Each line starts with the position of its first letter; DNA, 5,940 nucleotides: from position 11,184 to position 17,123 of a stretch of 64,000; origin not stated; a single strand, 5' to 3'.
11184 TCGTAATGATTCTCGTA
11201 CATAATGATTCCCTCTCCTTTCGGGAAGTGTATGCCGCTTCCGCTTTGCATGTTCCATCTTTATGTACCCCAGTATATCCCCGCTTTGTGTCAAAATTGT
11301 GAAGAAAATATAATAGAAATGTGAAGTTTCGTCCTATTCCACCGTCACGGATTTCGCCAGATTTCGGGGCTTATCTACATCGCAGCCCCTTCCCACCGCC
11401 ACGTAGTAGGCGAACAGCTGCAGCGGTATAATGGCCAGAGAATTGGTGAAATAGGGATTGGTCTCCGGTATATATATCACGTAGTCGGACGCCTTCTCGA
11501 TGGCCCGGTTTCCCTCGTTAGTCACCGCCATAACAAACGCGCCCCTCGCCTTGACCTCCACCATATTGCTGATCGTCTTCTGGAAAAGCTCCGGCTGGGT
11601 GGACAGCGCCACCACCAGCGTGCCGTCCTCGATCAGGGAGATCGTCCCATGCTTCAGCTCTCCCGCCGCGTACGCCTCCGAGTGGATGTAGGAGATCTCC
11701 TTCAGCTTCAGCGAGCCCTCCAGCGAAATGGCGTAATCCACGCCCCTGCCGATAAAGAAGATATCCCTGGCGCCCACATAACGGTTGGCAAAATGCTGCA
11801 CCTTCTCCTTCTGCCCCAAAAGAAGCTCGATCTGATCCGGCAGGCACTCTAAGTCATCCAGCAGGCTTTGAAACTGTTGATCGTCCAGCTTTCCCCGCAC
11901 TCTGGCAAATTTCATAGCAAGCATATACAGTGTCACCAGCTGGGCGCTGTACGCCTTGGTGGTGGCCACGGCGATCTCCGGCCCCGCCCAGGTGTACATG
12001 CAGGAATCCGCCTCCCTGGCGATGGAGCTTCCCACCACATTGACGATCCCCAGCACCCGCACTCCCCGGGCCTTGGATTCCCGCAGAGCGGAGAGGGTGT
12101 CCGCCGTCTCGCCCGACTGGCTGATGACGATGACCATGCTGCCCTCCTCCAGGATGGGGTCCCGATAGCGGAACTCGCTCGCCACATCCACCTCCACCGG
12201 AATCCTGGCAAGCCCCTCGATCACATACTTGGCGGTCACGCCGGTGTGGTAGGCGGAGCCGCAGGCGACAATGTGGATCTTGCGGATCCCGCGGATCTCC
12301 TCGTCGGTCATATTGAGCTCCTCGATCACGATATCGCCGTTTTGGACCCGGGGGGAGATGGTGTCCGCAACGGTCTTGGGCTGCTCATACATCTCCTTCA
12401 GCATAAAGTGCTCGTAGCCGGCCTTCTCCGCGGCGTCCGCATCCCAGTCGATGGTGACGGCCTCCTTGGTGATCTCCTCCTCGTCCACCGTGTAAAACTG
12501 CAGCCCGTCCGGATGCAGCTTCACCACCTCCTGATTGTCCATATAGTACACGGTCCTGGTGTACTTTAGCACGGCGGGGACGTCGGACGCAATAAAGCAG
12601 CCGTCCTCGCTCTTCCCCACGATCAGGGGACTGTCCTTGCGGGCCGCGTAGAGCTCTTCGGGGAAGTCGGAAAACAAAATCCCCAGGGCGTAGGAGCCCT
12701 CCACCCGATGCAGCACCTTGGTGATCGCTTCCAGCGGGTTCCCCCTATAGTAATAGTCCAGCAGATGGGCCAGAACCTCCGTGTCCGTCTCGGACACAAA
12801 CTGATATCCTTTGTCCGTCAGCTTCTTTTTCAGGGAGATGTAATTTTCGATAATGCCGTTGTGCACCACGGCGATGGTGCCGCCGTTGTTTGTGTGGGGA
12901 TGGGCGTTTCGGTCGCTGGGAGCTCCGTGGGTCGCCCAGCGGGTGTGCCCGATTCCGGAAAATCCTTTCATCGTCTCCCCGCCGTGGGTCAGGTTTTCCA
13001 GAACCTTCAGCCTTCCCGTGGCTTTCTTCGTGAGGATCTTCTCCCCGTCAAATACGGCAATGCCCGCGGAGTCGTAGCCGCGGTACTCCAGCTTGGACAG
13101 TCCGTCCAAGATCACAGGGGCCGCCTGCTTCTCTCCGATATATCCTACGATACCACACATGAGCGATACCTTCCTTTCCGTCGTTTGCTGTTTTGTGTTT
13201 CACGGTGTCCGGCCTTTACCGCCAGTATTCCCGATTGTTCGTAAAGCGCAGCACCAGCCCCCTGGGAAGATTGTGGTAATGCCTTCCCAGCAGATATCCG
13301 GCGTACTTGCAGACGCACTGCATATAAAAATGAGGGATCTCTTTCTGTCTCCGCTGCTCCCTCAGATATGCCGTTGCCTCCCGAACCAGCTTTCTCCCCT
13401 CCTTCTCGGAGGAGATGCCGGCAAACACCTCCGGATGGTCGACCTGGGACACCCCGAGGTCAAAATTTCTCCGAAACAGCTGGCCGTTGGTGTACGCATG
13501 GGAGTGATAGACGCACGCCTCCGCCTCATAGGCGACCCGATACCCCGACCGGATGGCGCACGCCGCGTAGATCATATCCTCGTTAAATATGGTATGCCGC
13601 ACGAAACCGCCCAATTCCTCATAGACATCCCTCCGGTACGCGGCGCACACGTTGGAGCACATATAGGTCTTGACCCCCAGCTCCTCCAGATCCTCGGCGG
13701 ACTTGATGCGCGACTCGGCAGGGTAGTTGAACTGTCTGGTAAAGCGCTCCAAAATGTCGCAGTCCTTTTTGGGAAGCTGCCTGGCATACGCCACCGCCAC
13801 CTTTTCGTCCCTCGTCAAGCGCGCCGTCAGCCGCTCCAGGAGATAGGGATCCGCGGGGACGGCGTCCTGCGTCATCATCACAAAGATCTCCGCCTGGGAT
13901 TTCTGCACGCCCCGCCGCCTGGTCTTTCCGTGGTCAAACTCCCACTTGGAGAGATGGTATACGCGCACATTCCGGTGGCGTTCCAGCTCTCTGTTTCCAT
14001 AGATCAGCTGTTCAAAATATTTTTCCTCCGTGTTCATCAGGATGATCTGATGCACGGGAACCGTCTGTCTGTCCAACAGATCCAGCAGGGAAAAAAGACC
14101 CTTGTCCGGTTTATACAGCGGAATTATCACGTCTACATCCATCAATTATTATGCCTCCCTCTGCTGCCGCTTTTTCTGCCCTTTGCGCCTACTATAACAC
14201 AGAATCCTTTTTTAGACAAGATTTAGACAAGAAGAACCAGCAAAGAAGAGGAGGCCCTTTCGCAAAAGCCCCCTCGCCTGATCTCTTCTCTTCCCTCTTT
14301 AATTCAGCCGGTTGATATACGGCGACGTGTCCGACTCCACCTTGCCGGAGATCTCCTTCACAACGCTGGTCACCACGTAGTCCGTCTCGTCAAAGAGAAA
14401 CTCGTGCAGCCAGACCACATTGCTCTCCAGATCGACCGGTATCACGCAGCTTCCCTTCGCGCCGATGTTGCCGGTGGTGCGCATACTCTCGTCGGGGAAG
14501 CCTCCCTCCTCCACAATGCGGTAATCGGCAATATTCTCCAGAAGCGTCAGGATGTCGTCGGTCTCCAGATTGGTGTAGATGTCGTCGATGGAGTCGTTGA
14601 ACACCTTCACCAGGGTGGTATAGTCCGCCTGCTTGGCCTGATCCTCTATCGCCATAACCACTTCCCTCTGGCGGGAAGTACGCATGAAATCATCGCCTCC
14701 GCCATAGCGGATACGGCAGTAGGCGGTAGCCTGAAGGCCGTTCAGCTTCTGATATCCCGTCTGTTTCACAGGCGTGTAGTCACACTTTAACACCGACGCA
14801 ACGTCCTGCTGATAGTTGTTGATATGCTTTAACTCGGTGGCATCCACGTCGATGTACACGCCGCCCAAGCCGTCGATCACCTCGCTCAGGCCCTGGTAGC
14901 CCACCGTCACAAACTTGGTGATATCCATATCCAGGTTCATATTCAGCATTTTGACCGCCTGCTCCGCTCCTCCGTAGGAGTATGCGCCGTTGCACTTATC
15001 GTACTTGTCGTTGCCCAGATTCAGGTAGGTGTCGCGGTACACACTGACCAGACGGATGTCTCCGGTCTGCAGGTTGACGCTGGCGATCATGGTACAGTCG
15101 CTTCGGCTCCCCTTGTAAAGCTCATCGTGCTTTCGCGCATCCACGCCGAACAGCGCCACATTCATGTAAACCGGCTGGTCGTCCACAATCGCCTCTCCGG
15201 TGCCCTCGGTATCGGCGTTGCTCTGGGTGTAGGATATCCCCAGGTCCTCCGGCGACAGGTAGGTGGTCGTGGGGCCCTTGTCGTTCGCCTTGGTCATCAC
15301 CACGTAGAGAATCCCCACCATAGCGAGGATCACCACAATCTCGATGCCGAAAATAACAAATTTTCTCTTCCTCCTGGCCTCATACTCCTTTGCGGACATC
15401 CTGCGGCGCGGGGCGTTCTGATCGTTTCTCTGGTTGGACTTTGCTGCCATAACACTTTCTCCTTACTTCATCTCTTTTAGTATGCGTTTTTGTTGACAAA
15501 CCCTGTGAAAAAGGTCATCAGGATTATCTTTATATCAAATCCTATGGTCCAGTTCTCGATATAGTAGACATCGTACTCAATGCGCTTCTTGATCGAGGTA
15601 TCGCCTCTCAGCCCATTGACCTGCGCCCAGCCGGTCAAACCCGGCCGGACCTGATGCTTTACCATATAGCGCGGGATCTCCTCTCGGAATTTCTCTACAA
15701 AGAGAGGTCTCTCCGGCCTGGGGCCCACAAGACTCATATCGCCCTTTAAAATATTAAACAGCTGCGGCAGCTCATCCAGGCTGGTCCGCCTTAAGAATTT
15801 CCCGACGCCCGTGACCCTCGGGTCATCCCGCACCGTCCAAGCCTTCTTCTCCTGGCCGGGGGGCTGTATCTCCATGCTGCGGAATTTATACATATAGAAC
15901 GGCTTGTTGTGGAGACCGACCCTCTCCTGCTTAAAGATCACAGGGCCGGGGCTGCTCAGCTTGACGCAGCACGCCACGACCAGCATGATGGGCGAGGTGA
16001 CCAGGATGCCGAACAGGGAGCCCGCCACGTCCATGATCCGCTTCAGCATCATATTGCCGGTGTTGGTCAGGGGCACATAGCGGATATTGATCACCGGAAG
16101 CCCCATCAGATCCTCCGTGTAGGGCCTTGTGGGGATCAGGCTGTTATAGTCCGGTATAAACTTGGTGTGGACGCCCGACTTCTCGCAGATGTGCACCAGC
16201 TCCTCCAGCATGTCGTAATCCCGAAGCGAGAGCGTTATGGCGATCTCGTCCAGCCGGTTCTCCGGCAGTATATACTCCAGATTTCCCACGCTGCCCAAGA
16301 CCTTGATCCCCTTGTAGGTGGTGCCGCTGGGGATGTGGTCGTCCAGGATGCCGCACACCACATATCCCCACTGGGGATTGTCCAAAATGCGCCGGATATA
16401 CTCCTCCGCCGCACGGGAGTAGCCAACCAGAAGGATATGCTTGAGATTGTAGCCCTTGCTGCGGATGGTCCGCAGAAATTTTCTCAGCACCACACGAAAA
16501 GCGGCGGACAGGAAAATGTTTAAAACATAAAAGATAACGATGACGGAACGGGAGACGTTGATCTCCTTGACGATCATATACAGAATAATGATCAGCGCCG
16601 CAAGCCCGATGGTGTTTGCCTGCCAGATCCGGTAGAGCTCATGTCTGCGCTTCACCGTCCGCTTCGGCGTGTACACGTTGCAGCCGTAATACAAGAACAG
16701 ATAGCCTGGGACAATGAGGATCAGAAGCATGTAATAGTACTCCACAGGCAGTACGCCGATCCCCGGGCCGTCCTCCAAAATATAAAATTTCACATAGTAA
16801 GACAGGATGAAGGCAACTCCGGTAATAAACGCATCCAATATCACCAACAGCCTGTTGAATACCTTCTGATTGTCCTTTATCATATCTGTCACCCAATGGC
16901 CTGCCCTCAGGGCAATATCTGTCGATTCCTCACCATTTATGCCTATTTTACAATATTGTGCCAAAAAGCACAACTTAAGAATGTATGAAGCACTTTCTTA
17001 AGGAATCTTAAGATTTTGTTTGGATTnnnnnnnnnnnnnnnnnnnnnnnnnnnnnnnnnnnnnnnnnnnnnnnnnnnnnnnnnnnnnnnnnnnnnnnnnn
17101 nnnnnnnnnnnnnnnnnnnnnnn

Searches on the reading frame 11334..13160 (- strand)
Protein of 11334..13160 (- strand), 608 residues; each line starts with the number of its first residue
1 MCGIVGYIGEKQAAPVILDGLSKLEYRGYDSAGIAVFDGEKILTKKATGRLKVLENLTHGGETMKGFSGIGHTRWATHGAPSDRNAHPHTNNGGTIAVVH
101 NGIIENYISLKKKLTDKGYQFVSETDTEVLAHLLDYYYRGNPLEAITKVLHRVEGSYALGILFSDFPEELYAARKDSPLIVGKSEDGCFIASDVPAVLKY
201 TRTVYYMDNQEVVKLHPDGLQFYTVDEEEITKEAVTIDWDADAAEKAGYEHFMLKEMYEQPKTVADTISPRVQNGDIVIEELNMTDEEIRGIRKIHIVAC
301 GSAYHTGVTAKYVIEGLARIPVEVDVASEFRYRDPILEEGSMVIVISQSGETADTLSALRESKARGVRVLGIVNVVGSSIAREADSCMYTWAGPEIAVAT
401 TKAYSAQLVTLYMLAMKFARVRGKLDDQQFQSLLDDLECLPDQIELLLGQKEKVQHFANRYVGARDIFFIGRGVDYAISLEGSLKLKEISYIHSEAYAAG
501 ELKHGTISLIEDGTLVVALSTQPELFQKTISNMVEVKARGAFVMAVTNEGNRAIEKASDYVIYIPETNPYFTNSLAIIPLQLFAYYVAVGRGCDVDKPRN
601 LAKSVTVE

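Call 12: find_encoding_contigs(protein=window:11334-13160:-, flank=10000, max_places=4)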
Protein window:11334-13160:- (608 aa): no gene with exactly this product is on record in the collection.

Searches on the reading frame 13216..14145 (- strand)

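Call 80: search_protein_families(library=pfam, proteins=[window:13216-14145:-], max_evalue=0.001)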
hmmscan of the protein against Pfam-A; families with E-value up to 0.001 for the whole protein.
window:13216-14145:- (309 aa): 2 families
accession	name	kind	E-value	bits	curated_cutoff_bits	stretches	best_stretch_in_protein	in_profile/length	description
PF00535.33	Glycos_transf_2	-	7.6e-11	42.7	23.3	1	6-179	2-168/168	Glycosyl transferase family 2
PF13641.12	Glyco_tranf_2_3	-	2.6e-10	41.1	27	1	6-227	5-224/230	Glycosyltransferase like family 2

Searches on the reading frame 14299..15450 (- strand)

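Call 80: search_protein_families(library=pfam, proteins=[window:14299-15450:-], max_evalue=0.001)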
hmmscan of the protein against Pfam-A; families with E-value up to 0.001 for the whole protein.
window:14299-15450:- (383 aa): 1 family
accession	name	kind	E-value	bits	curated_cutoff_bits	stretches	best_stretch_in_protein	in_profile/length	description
PF03816.19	LytR_cpsA_psr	-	3.7e-30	105.5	24.6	1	116-273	1-149/150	LytR_cpsA_psr family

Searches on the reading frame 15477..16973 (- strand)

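Call 80: search_protein_families(library=pfam, proteins=[window:15477-16973:-], max_evalue=0.001)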
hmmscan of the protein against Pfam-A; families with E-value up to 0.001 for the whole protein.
window:15477-16973:- (498 aa): 2 families
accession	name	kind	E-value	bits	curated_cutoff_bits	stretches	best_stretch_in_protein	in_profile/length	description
PF02397.22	Bac_transf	-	3.1e-72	242.3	27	1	311-490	1-176/179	Bacterial sugar transferase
PF13727.12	CoA_binding_3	-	4.1e-28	99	25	1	100-274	5-175/175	CoA-binding domain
